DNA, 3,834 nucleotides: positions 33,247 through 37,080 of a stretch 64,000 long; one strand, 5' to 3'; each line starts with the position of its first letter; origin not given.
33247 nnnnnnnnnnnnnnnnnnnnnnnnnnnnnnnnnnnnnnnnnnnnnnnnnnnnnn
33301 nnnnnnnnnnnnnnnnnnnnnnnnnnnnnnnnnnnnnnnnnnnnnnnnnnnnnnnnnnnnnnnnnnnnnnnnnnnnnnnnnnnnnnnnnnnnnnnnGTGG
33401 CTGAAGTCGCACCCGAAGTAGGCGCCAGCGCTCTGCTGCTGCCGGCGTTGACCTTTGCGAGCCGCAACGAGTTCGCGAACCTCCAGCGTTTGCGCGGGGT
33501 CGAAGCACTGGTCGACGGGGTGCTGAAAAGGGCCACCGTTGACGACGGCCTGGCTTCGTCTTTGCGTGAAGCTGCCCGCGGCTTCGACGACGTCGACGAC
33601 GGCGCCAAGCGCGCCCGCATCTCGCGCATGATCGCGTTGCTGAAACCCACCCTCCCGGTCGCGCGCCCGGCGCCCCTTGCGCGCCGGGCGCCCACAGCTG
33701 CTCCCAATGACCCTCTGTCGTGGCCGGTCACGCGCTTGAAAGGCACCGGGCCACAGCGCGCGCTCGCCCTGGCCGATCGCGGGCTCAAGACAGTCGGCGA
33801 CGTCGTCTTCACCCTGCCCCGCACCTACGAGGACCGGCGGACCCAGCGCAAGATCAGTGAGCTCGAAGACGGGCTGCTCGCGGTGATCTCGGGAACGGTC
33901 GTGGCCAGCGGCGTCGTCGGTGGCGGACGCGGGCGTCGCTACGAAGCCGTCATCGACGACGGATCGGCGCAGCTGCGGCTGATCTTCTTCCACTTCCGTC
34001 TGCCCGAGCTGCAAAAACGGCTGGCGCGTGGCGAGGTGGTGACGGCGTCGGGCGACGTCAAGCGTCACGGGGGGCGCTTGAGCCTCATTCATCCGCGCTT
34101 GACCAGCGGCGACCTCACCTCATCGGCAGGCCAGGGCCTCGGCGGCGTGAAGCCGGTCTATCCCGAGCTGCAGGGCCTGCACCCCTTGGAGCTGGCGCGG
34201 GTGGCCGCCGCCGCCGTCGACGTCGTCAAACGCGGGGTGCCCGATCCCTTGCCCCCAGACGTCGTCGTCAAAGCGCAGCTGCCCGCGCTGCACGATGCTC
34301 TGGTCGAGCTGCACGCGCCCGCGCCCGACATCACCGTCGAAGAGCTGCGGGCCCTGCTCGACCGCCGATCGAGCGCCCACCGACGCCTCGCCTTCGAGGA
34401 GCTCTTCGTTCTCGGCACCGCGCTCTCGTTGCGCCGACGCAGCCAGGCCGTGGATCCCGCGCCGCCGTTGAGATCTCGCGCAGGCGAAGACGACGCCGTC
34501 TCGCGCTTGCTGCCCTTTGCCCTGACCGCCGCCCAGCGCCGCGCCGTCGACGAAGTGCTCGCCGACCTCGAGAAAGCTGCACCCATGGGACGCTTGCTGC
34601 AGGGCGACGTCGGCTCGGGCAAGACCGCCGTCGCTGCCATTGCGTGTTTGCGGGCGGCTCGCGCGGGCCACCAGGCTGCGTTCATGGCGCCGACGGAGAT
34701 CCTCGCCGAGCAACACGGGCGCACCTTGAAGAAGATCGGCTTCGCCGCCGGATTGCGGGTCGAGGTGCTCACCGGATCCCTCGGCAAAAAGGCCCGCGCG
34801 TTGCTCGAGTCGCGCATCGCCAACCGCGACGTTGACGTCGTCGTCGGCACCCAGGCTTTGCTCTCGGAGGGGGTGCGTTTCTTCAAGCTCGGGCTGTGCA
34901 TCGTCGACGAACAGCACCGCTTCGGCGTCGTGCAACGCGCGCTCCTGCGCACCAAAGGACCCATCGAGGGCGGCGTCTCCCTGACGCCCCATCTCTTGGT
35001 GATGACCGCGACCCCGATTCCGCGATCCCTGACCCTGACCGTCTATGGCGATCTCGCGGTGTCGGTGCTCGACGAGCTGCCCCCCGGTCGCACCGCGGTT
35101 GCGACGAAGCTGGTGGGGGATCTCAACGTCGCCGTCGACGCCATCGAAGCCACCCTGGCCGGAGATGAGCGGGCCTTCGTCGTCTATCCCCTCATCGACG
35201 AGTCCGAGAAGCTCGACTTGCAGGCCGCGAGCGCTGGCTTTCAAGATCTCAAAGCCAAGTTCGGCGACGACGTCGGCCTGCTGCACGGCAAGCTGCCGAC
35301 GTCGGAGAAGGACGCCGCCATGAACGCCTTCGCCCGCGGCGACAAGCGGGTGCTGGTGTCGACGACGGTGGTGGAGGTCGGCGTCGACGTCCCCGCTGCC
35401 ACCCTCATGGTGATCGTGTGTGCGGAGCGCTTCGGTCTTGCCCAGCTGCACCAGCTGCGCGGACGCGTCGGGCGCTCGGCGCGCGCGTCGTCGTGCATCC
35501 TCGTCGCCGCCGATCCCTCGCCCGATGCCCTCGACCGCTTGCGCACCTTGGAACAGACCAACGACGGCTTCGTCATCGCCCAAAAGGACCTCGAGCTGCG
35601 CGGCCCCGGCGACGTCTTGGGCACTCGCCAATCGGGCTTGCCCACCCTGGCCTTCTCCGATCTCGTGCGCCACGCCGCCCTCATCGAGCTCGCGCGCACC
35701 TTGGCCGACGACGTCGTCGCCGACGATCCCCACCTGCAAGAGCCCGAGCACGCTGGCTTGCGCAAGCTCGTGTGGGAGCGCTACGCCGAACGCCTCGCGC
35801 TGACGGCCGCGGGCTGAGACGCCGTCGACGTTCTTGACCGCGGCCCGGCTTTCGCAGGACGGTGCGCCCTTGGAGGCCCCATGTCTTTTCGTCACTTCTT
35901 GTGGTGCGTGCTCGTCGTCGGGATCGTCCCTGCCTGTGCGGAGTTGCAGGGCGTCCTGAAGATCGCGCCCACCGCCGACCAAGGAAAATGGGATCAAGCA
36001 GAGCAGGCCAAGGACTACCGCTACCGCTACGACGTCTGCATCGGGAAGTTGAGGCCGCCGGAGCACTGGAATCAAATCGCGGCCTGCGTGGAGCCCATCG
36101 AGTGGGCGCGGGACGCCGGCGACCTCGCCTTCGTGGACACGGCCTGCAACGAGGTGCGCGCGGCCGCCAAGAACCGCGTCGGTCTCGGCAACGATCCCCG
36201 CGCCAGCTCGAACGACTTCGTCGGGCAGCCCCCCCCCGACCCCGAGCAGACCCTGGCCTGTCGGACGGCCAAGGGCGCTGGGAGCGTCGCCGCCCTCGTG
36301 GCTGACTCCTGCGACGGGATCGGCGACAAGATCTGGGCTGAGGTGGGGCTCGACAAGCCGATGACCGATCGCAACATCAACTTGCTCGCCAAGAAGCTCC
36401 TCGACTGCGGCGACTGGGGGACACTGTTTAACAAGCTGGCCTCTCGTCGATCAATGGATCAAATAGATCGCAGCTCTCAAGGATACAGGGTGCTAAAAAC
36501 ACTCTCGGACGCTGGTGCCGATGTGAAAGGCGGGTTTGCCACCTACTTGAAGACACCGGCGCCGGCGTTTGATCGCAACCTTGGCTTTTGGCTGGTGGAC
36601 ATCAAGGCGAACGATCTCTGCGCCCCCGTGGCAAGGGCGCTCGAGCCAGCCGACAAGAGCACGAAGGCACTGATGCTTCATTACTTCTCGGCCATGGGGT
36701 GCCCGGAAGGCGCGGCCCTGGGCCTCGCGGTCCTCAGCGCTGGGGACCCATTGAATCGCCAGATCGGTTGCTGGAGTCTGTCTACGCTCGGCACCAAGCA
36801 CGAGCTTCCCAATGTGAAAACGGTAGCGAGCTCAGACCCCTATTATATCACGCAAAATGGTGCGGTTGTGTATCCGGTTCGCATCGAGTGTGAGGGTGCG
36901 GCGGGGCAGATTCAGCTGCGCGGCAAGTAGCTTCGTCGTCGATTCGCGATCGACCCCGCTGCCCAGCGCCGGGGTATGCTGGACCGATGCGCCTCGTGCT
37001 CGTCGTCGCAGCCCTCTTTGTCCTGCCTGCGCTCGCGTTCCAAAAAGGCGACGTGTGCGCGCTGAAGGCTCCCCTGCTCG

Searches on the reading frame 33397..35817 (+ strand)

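Call 27: search_protein_families(library=pfam, proteins=[window:33397-35817:+], max_evalue=0.001)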
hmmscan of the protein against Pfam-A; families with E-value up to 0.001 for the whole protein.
window:33397-35817:+ (806 aa): 7 families
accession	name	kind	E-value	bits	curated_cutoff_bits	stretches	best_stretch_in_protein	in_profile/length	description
PF00270.35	DEAD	-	4.9e-21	75.6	26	1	377-544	1-163/167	DEAD/DEAH box helicase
PF00271.37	Helicase_C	-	6.8e-21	75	23.5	1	589-694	14-109/110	Helicase conserved C-terminal domain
PF19833.4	RecG_dom3_C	-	4.4e-16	59.1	26.8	1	721-790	1-71/87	ATP-dependent DNA helicase RecG, domain 3, C-terminal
PF17191.10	RecG_wedge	-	2.6e-11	43.8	23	1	114-269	5-154/162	RecG wedge domain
PF04851.21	ResIII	-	9.4e-09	35.8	22.5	1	375-540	3-162/164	Type III restriction enzyme, res subunit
PF01336.31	tRNA_anti-codon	-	4.4e-07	30.2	27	1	164-236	3-73/75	OB-fold nucleic acid binding domain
PF22590.2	Cas3-like_C_2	-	2.6e-05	24.9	27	1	611-695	15-105/106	CRISPR-associated nuclease/helicase Cas3, C-terminal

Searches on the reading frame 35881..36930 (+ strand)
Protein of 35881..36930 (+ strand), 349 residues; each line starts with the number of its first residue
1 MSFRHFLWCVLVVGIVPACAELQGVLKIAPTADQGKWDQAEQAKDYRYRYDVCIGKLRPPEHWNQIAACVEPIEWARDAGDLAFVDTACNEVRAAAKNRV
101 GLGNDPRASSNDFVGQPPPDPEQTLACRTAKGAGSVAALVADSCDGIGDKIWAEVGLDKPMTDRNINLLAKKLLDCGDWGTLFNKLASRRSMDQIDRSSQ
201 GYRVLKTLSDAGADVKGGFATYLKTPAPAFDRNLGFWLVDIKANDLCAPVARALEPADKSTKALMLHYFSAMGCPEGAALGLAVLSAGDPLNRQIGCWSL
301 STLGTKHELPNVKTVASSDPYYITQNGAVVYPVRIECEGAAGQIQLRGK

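Call 27: search_protein_families(library=pfam, proteins=[window:35881-36930:+], max_evalue=0.001)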
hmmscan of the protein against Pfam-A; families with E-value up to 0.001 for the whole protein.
window:35881-36930:+ (349 aa): 1 family
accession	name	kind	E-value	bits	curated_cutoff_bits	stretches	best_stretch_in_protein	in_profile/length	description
PF20271.3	CATASP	-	0.00025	21.3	29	1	58-119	14-68/86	CATRA-Associated Small Protein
